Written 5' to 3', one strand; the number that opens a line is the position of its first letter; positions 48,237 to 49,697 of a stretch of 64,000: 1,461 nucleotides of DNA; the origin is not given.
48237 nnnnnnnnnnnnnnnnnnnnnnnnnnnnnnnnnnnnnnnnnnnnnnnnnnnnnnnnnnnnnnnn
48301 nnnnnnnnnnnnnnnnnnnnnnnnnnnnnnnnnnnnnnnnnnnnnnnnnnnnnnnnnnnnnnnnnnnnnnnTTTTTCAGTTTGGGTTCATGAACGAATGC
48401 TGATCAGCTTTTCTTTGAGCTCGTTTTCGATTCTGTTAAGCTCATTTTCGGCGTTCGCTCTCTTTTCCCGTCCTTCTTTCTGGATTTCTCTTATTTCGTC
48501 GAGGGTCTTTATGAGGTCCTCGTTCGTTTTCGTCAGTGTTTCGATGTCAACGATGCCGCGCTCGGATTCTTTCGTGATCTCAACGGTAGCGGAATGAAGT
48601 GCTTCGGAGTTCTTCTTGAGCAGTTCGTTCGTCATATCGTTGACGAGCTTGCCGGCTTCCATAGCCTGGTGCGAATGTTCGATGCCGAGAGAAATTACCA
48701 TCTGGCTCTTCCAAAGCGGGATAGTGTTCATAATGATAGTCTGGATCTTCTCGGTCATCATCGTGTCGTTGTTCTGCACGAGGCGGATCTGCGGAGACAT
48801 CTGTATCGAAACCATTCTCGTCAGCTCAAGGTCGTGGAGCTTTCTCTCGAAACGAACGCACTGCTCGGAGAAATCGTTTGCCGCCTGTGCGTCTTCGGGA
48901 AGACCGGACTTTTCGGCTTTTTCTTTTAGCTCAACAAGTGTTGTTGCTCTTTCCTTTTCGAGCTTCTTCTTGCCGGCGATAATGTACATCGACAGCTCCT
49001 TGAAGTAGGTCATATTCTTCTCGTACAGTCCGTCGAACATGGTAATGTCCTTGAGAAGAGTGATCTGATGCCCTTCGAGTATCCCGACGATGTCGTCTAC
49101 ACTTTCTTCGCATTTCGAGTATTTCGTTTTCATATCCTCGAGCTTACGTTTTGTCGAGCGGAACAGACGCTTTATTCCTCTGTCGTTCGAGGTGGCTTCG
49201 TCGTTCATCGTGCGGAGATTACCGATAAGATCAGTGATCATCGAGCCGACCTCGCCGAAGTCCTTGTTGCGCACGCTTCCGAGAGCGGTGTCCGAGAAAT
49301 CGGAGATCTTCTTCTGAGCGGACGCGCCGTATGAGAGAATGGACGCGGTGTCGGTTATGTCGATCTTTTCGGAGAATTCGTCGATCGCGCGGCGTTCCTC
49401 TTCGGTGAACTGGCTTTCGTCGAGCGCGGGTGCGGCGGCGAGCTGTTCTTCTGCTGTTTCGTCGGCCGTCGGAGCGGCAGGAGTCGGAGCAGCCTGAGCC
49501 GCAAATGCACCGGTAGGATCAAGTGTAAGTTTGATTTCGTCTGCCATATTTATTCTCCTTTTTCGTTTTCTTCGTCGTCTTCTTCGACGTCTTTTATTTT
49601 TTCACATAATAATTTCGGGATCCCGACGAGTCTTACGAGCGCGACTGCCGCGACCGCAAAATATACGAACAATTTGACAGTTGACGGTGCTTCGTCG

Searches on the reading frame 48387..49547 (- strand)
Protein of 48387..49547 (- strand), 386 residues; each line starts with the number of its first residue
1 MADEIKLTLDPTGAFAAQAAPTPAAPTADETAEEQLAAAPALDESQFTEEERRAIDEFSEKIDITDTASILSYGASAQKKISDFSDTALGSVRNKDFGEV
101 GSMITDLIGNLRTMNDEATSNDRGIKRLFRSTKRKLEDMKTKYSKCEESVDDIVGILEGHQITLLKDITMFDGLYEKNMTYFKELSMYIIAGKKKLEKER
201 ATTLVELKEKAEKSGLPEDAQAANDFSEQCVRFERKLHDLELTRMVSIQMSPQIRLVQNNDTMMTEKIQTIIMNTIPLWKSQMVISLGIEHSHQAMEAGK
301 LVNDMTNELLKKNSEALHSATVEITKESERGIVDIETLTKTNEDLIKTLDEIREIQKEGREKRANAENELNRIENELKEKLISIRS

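Call 78: search_protein_families(library=pfam, proteins=[window:48387-49547:-], max_evalue=0.00001)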
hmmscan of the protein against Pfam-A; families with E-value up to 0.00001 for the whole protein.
window:48387-49547:- (386 aa): 1 family
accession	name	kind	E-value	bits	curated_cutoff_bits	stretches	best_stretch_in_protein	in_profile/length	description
PF05816.16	TelA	-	2.6e-120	401.9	30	1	55-382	1-331/332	Toxic anion resistance protein (TelA)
